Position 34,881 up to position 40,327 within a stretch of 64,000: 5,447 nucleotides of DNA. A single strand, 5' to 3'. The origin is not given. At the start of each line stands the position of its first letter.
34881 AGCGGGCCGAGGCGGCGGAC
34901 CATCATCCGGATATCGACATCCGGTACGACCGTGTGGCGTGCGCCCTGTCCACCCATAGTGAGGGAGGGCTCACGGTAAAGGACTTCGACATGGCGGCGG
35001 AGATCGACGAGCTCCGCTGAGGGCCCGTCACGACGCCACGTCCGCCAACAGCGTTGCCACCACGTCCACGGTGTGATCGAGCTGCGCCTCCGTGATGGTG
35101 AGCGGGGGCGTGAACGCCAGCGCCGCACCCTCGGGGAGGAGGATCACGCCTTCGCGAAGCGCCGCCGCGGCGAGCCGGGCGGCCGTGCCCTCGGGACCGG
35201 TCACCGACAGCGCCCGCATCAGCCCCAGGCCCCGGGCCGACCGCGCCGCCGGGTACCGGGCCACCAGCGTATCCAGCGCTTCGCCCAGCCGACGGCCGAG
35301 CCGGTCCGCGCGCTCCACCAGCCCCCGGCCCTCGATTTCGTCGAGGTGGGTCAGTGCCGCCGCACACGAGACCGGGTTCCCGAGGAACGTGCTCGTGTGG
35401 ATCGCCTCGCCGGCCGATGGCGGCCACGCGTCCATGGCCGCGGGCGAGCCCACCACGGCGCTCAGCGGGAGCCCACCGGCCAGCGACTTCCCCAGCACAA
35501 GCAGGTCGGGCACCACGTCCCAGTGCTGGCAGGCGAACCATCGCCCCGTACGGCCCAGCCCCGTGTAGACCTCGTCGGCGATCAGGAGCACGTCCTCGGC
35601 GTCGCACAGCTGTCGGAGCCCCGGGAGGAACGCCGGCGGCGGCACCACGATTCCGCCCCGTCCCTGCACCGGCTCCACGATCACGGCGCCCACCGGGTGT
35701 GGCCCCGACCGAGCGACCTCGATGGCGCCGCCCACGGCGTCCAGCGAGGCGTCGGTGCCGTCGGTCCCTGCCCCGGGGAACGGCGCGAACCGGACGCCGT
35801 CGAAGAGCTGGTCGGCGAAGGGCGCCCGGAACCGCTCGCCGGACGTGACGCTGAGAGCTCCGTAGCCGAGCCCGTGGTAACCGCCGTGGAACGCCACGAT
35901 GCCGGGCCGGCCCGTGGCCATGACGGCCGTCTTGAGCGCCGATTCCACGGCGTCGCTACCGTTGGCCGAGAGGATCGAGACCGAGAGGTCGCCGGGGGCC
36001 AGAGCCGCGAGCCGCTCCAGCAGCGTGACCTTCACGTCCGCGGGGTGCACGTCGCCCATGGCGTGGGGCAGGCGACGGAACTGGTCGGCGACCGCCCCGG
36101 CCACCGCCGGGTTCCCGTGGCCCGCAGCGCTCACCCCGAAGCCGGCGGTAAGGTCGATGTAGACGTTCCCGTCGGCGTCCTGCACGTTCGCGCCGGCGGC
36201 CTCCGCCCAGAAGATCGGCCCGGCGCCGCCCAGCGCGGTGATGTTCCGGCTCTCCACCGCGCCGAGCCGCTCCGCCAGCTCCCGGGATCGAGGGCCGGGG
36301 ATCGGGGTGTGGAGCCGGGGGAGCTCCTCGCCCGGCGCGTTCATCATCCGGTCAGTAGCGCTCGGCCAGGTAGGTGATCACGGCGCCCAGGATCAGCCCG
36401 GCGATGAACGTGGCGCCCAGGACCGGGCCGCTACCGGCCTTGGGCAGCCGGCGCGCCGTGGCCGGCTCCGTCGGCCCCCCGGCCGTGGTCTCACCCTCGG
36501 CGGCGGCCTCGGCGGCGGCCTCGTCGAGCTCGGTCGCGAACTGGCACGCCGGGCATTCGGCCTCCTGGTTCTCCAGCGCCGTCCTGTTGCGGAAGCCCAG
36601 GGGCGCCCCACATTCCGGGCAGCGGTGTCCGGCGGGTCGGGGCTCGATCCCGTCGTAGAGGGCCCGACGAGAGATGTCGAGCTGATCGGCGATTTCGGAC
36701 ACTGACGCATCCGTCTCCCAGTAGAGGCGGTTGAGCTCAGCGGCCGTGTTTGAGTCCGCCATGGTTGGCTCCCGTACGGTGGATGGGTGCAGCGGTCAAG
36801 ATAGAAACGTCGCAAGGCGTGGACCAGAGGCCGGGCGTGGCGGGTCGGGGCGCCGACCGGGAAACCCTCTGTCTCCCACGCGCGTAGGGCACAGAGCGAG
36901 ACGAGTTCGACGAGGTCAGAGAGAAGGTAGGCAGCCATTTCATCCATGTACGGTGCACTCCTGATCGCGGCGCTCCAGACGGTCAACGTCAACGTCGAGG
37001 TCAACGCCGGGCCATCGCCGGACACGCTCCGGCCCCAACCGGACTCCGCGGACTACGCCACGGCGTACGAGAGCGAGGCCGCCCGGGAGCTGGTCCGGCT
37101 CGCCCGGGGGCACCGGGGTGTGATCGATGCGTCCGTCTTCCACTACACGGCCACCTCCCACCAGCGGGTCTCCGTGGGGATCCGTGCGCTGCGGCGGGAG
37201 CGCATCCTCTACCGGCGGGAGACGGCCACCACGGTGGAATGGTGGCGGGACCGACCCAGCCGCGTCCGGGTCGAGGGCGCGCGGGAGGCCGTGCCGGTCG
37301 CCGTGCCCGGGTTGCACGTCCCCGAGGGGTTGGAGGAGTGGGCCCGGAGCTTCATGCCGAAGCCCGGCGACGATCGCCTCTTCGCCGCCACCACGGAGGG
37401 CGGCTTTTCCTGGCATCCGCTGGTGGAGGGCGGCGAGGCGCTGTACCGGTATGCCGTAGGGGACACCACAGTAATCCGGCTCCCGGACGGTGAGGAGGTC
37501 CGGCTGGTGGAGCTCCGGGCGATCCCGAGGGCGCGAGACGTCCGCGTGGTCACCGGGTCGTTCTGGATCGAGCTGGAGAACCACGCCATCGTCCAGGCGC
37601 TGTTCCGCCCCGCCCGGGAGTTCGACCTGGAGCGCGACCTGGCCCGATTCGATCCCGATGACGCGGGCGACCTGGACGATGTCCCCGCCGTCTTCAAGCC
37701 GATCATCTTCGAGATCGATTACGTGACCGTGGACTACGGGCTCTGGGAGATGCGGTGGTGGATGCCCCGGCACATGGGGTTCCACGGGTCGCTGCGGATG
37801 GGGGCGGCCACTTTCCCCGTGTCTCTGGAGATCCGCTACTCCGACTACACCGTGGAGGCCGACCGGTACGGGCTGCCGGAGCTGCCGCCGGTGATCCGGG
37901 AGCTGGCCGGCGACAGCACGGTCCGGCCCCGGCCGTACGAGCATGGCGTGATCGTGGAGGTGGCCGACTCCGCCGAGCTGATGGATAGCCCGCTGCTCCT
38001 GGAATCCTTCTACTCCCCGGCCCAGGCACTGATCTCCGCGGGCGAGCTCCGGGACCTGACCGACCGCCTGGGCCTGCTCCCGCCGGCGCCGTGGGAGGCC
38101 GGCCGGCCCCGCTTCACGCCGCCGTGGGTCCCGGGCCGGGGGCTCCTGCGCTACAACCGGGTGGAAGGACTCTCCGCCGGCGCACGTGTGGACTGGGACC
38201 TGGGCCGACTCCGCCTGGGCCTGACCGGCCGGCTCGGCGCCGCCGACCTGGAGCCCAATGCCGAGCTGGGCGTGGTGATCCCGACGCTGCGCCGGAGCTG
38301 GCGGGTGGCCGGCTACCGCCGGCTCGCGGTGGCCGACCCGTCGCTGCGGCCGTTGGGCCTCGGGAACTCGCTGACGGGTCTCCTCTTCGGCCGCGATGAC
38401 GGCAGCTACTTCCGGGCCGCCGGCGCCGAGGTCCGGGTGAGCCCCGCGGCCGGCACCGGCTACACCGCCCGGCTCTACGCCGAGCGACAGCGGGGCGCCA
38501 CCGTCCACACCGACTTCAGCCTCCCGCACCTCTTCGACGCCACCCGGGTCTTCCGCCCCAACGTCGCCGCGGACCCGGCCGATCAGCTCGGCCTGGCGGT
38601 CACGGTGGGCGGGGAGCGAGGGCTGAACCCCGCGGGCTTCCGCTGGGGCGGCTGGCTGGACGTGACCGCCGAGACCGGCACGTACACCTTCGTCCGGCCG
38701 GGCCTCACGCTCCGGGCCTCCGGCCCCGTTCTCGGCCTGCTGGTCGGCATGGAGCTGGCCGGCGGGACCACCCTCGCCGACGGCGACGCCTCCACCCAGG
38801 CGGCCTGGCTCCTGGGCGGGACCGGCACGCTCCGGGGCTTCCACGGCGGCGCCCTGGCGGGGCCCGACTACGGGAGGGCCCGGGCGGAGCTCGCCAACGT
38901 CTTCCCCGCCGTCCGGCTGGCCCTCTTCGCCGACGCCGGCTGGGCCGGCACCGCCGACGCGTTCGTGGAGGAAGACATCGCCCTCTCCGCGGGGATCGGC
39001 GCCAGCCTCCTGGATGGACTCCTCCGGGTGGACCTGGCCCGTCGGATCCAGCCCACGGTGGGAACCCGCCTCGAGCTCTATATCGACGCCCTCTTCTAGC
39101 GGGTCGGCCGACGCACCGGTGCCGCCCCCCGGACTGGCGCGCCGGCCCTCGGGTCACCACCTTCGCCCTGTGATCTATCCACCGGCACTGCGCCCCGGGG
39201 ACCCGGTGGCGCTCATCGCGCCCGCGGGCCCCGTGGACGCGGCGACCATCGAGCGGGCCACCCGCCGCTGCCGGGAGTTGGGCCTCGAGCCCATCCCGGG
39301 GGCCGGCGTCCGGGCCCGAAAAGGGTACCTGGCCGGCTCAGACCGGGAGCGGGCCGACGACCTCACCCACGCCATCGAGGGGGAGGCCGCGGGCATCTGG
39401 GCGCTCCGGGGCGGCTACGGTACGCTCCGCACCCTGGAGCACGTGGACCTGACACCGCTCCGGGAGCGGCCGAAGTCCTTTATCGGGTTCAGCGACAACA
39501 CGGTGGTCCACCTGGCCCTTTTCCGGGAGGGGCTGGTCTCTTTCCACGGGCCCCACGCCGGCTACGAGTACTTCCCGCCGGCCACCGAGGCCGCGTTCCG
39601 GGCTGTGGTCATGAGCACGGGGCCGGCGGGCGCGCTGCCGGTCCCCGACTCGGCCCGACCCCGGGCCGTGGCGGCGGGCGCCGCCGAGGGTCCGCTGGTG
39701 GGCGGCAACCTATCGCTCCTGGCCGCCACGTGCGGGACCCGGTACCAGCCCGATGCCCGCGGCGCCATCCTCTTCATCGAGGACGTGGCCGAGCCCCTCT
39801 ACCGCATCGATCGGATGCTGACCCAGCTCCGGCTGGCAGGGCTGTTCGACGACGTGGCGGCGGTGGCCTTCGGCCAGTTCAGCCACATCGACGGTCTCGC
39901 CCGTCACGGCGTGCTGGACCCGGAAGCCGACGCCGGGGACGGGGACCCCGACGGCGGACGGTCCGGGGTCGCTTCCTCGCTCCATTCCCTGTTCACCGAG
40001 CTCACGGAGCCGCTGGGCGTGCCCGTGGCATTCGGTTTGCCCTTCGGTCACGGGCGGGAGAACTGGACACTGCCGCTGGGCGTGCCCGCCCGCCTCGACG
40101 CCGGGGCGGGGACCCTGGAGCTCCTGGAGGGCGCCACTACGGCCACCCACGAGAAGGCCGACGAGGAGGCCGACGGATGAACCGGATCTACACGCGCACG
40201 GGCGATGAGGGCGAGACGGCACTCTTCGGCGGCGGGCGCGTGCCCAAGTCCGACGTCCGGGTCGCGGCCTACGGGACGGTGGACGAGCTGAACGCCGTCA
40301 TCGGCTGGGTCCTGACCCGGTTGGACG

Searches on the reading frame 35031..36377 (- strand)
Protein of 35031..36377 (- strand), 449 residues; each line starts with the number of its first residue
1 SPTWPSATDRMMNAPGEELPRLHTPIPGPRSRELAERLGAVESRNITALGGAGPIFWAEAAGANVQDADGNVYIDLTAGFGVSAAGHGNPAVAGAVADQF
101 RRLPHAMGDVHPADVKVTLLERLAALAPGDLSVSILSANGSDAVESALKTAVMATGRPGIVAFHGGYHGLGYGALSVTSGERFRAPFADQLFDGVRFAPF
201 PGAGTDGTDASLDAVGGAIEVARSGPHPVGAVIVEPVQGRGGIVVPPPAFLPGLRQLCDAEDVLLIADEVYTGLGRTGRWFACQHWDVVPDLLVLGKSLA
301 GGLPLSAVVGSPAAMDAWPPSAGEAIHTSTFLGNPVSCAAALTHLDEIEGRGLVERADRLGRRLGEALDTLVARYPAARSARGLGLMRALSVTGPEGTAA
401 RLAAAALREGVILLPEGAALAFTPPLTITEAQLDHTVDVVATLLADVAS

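Call 26: search_protein_families(library=pfam, proteins=[window:35031-36377:-], max_evalue=0.00001)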
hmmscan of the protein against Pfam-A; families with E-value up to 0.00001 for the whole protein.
window:35031-36377:- (449 aa): 1 family
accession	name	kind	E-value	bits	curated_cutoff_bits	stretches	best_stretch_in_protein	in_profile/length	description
PF00202.27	Aminotran_3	-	9.2e-97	324.7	30.5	1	55-441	11-400/403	Aminotransferase class-III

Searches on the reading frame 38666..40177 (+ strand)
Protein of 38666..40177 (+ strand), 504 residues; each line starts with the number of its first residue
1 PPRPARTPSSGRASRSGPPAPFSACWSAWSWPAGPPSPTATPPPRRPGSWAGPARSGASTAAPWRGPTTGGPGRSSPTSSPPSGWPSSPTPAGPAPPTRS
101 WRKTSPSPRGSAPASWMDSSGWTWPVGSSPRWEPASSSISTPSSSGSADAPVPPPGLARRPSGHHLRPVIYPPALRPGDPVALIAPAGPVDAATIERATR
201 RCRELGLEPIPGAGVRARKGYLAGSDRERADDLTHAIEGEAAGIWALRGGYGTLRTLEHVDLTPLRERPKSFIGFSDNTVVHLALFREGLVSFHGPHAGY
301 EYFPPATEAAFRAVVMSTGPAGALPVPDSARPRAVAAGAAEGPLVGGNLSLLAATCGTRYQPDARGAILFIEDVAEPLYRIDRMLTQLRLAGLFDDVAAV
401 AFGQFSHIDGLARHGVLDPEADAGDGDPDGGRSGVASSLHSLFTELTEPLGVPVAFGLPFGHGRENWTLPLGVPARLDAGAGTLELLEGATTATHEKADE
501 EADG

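Call 26: search_protein_families(library=pfam, proteins=[window:38666-40177:+], max_evalue=0.00001)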
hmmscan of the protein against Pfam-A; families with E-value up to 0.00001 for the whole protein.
window:38666-40177:+ (504 aa): 2 families
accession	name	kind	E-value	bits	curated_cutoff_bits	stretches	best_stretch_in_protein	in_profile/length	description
PF17676.7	Peptidase_S66C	-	1.3e-35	123.1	23.7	1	341-477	1-120/120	LD-carboxypeptidase C-terminal domain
PF02016.21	Peptidase_S66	-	1.2e-29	103.3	25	1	181-295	1-121/121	LD-carboxypeptidase N-terminal domain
